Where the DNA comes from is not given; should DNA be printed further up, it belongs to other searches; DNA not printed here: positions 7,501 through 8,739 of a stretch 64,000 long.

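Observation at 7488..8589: Stand-alone double-TIR protein (TIR plus ThsB-like DUF1863) with a palindromic operator in its promoter, directly 3' of ssrA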

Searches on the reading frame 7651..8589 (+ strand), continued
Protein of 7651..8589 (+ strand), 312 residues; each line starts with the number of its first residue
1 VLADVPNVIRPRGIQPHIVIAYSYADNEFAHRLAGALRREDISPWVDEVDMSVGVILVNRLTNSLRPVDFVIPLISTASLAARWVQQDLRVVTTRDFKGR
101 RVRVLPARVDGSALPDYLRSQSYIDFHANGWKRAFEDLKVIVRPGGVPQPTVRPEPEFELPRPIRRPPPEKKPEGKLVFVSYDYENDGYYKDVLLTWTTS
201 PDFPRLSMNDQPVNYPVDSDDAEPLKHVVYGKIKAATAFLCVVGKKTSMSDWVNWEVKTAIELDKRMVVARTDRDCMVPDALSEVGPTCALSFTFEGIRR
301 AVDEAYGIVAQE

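Call 13: find_encoding_contigs(protein=P0058, flank=10000, max_places=2)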
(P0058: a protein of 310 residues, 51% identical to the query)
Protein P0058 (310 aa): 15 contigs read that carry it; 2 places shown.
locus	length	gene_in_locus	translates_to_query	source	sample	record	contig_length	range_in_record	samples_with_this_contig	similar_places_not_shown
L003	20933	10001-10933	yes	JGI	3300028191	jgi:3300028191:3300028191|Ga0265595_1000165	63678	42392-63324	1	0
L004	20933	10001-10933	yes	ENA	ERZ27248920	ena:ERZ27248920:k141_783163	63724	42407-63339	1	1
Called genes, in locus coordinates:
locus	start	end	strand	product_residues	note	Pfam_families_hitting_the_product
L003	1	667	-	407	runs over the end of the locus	PF02706:Wzz, PF13807:GNVR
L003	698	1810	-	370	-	PF02350:Epimerase_2, PF13439:Glyco_transf_4, PF13579:Glyco_trans_4_4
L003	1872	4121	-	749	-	PF02739:5_3_exonuc_N, PF01367:5_3_exonuc, PF00476:DNA_pol_A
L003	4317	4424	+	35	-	-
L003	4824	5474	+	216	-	PF05050:Methyltransf_21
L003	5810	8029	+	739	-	-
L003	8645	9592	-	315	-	PF03372:Exo_endo_phos, PF19580:Exo_endo_phos_3 (weak)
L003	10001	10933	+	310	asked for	PF13676:TIR_2, PF01582:TIR (weak), PF08937:ThsB_TIR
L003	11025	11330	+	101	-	-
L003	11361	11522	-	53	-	-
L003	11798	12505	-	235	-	-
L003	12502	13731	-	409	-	-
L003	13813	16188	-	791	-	PF00521:DNA_topoisoIV, PF03989:DNA_gyraseA_C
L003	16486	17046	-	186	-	PF13643:DUF4145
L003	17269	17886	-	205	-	-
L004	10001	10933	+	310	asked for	PF13676:TIR_2, PF01582:TIR (weak), PF08937:ThsB_TIR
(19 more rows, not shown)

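Call 15: find_related_loci(query=A1, collection=genome_contigs, flank=10000)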
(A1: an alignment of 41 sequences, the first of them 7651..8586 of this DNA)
Query A1 (312 aa) in genome_contigs; peptide patterns used: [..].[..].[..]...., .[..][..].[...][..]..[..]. (x = any residue, [..] = any of these).
41 stretches matched a pattern; 17 encode a relative of the query (tblastn E <= 1e-3); 17 distinct loci.
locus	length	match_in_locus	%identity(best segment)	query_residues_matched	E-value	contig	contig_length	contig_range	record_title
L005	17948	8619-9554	86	1-312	0e+0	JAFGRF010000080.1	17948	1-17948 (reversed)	MAG: candidate division WOR-3 bacterium isolate Zod_Metabat.816 k87_1734120, whole genome shotgun sequence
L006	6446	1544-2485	67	1-312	6e-148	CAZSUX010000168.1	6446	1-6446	MAG TPA_asm: uncultured bacterium isolate binchicken_co129_836 genome assembly, contig: NODE_41243_length_6446_cov_4.577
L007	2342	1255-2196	66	1-312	6e-153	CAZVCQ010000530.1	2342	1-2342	MAG TPA_asm: uncultured bacterium isolate SRP178699_co1_229 genome assembly, contig: NODE_78628_length_2342_cov_6.126804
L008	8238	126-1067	68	1-312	4e-148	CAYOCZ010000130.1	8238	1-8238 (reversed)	MAG TPA_asm: uncultured bacterium isolate binchicken_co332_72 genome assembly, contig: NODE_2605_length_8238_cov_8.29756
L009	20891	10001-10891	51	13-307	1e-101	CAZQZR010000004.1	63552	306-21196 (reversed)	MAG TPA_asm: uncultured bacterium isolate SRP178699_co1_414 genome assembly, contig: NODE_362_length_63552_cov_16.182969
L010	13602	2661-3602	52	1-307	4e-100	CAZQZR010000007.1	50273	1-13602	MAG TPA_asm: uncultured bacterium isolate SRP178699_co1_414 genome assembly, contig: NODE_603_length_50273_cov_18.035545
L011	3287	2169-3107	51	1-312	1e-99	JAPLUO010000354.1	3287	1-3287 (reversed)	MAG: candidate division WOR-3 bacterium isolate LacPavin_0920_WC90_MAG_62_12 LacPavin_0920_WC90_scaffold_54623, whole ge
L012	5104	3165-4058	47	11-307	1e-85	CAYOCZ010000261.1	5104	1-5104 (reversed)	MAG TPA_asm: uncultured bacterium isolate binchicken_co332_72 genome assembly, contig: NODE_6105_length_5104_cov_12.1111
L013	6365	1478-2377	47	11-307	2e-85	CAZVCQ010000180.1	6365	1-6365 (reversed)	MAG TPA_asm: uncultured bacterium isolate SRP178699_co1_229 genome assembly, contig: NODE_17814_length_6365_cov_5.114105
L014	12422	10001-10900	45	11-307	1e-81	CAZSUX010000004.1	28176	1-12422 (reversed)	MAG TPA_asm: uncultured bacterium isolate binchicken_co129_836 genome assembly, contig: NODE_4440_length_28176_cov_5.483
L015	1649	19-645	53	101-307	3e-76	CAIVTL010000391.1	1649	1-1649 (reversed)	candidate division WOR-3 bacterium isolate AlinenSedimentsD0_bin-1181 genome assembly, contig: bin-1181:391/755, whole g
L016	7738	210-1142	42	1-307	7e-62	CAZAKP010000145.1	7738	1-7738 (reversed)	MAG TPA_asm: uncultured bacterium isolate SRP098346_co1_22 genome assembly, contig: NODE_12987_length_7738_cov_17.708577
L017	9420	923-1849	50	1-307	5e-103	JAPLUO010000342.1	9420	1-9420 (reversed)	MAG: candidate division WOR-3 bacterium isolate LacPavin_0920_WC90_MAG_62_12 LacPavin_0920_WC90_scaffold_1110671, whole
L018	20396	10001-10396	43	176-308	3e-31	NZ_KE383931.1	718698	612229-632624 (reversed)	Oceanobacter kriegii DSM 6294 G516DRAFT_scaffold00001.1, whole genome shotgun sequence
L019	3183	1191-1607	41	166-305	2e-28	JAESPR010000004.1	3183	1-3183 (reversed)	MAG: Colwellia sp. isolate NORP201 MHASMcontig_73592, whole genome shotgun sequence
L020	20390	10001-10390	36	175-305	6e-27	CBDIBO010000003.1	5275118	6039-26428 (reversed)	MAG: Rhodopila sp. isolate 9d7ad276-2272-474b-a27d-5be262a843b2 genome assembly, contig: contig_3, whole genome shotgun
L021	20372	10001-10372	38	178-305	3e-23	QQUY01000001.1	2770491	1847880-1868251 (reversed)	MAG: Acidobacteria bacterium isolate LA_ACB_2 c_000000000001, whole genome shotgun sequence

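Call 17: find_encoding_contigs(protein=P0071, flank=8000, max_places=2)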
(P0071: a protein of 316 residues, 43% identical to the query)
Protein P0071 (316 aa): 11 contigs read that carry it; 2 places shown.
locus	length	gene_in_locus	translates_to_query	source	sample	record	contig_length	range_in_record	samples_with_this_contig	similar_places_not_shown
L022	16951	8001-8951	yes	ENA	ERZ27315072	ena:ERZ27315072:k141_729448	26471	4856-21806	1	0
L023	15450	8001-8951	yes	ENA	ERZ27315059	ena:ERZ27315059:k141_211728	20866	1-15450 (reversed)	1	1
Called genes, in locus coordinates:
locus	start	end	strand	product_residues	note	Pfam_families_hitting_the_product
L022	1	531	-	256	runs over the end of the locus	PF00398:RrnaAD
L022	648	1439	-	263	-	PF01026:TatD_DNase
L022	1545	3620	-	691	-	PF00133:tRNA-synt_1, PF09334:tRNA-synt_1g, PF19303:Anticodon_3, PF01588:tRNA_bind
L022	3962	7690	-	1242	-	PF08126:Propeptide_C25, PF01364:Peptidase_C25, PF13860:FlgD_ig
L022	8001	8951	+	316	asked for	PF13676:TIR_2, PF08937:ThsB_TIR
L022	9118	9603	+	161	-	PF04390:LptE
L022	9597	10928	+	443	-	PF21579:PabTrmU54_TRAM_dom (weak), PF05958:tRNA_U5-meth_tr, PF02475:TRM5-TYW2_MTfase (weak), PF05175:MTS, PF03602:Cons_hypoth95 (weak), PF13649:Methyltransf_25 (weak), PF13847:Methyltransf_31 (weak)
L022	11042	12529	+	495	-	PF07969:Amidohydro_3, PF01979:Amidohydro_1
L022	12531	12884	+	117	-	-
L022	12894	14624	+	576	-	PF14716:HHH_8, PF00633:HHH (faint), PF14520:HHH_5, PF14791:DNA_pol_B_thumb, PF02811:PHP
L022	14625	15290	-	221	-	-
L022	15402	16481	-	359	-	PF03739:LptF_LptG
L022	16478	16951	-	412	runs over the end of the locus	PF03739:LptF_LptG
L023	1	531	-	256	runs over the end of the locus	PF00398:RrnaAD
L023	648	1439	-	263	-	PF01026:TatD_DNase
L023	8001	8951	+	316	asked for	PF13676:TIR_2, PF08937:ThsB_TIR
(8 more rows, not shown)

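Call 18: find_encoding_contigs(protein=P0074, flank=8000, max_places=1)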
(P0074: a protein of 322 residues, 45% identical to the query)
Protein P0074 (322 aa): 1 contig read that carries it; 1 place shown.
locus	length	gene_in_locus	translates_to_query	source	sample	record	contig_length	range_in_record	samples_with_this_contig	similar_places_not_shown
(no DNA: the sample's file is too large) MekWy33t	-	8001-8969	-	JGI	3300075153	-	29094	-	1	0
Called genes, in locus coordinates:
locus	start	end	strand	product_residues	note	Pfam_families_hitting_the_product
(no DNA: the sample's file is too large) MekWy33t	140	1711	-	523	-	PF01522:Polysacc_deac_1 (weak)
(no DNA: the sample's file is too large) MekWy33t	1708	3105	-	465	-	PF01943:Polysacc_synt, PF13440:Polysacc_synt_3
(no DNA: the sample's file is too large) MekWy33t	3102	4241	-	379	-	PF13692:Glyco_trans_1_4, PF00534:Glycos_transf_1, PF13524:Glyco_trans_1_2 (weak)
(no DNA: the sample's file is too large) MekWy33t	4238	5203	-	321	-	PF00850:Hist_deacetyl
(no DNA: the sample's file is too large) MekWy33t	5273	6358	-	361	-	PF09989:DUF2229 (faint), PF06050:HGD-D (weak)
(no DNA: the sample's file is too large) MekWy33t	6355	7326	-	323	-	PF09989:DUF2229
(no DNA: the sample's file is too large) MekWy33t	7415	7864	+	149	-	-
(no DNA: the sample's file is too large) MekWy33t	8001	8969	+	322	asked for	PF13676:TIR_2, PF08937:ThsB_TIR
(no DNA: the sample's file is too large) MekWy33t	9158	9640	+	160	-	PF04390:LptE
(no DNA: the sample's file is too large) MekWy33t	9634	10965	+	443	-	PF21579:PabTrmU54_TRAM_dom (weak), PF05958:tRNA_U5-meth_tr, PF02475:TRM5-TYW2_MTfase (weak), PF05175:MTS, PF03602:Cons_hypoth95 (weak), PF09445:Methyltransf_15 (weak), PF13649:Methyltransf_25 (weak), PF13847:Methyltransf_31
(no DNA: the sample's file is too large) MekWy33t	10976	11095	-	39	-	?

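Call 19: find_encoding_contigs(protein=P0048, flank=8000, max_places=1)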
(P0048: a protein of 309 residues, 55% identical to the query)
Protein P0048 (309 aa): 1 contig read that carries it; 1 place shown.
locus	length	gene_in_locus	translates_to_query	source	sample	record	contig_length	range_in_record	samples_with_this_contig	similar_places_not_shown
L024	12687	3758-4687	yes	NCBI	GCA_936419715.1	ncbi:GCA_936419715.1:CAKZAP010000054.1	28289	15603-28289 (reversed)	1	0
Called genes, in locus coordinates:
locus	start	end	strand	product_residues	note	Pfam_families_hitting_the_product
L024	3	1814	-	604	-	?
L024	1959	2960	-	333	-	-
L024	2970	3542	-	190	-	PF01551:Peptidase_M23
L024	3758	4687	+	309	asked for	PF01582:TIR (faint), PF13676:TIR_2, PF08937:ThsB_TIR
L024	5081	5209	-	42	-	-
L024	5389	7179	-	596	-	PF09972:DUF2207, PF20990:DUF2207_C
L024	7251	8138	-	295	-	-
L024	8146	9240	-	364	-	PF00712:DNA_pol3_beta, PF02767:DNA_pol3_beta_2, PF02768:DNA_pol3_beta_3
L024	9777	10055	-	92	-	-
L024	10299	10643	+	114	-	-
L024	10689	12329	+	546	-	PF02384:N6_Mtase, PF05175:MTS (weak), PF08241:Methyltransf_11 (faint), PF13649:Methyltransf_25 (weak), PF13847:Methyltransf_31 (faint), PF07669:Eco57I (weak), PF22837:M_Eco57I_C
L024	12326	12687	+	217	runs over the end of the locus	-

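Call 20: find_encoding_contigs(protein=P0053, flank=8000, max_places=1)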
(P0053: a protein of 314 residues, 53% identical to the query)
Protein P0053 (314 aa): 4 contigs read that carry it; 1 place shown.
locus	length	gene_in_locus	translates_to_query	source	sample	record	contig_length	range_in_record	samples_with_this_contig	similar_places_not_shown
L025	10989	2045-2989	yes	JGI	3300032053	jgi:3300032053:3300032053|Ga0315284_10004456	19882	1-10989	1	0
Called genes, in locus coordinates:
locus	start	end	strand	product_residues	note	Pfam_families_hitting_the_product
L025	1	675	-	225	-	?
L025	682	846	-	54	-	-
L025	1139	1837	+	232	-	-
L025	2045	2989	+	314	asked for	PF13676:TIR_2, PF08937:ThsB_TIR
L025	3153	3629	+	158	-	PF04390:LptE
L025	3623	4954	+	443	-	PF21579:PabTrmU54_TRAM_dom (weak), PF05958:tRNA_U5-meth_tr, PF13649:Methyltransf_25 (faint), PF02475:TRM5-TYW2_MTfase (weak), PF05175:MTS, PF03602:Cons_hypoth95 (weak), PF09445:Methyltransf_15 (weak), PF13847:Methyltransf_31 (weak)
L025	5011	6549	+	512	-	PF07969:Amidohydro_3, PF01979:Amidohydro_1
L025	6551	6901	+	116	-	-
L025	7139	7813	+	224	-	-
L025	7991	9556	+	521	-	PF00633:HHH (faint), PF14716:HHH_8 (faint), PF14520:HHH_5, PF14791:DNA_pol_B_thumb, PF02811:PHP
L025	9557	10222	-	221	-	-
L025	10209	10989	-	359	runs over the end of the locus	PF03739:LptF_LptG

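Call 29: find_related_loci(query=A1, collection=metagenome_contigs, flank=5000)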
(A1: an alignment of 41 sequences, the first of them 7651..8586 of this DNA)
Query A1 (312 aa) in metagenome_contigs; peptide patterns used: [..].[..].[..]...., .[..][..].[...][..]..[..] (x = any residue, [..] = any of these).
382 stretches matched a pattern; 71 encode a relative of the query (tblastn E <= 1e-3); 71 distinct loci.
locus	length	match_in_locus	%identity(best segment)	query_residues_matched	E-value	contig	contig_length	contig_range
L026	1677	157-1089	74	4-312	1e-173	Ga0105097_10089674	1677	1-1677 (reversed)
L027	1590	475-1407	72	4-312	1e-172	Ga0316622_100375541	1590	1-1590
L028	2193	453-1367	71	10-312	7e-163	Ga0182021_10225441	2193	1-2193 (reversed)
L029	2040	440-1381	68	1-312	1e-158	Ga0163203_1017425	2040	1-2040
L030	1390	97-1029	68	4-312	3e-161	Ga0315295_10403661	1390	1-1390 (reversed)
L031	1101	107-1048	66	1-312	3e-159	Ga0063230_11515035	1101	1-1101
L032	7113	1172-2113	65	1-312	7e-144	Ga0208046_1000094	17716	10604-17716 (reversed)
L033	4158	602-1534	69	4-312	6e-146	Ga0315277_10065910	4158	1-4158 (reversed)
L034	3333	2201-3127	65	6-312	1e-142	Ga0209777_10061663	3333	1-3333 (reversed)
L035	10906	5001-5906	66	13-312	2e-135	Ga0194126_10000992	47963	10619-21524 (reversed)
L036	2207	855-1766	66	7-312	7e-144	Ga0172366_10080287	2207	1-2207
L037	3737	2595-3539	62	1-312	2e-137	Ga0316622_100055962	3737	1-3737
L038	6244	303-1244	63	1-312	7e-134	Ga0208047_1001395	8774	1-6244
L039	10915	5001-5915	63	10-312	1e-132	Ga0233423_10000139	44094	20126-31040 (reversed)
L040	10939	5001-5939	58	1-312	1e-125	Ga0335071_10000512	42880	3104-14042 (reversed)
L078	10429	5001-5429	44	162-305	1e-36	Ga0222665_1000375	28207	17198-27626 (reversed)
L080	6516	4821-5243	44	159-305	4e-34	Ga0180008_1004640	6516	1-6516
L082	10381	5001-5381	45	178-305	2e-33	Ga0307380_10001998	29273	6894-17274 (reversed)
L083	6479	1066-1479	41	167-305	4e-32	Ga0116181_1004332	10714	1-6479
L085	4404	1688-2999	48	172-309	4e-30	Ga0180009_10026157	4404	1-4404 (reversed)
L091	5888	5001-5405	44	165-305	7e-28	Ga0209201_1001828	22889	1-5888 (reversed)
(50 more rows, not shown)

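Call 38: predict_structure(alignment_id=A1)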
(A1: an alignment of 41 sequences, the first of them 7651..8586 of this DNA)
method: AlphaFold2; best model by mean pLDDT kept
length: 312 residues; sequences in the alignment: 41
mean_pLDDT: 79.3   pTM: 0.46
mean pLDDT of the five models: 79.3, 78.4, 78.3, 77.4, 76.8
residues with pLDDT >= 90: 93; 70-90: 166; 50-70: 8; < 50: 45
segments of 3 or more residues with pLDDT < 50: 1-13, 146-173, 309-312
pLDDT, mean of each block of 10 residues (from residue 1): 33 73 93 92 90 86 86 93 90 84 92 84 90 91 56 38 38 67 86 85 86 82 88 91 86 90 89 76 76 83 72 35
secondary structure, 60 per line:
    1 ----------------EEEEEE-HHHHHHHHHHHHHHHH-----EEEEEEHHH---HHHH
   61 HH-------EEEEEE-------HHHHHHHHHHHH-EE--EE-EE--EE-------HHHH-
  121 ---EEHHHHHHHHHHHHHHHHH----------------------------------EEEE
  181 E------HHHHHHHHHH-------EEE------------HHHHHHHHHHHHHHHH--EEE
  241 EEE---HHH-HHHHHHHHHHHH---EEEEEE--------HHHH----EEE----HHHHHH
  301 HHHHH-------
elements in order: E17-22 H24-39 E45-50 H57-62 E70-75 H83-94 H116-119 H126-142 E177-181 H188-197 E205-207 H220-235 E238-243 H251-262 E266-271 H280-283 E288-290 H295-305
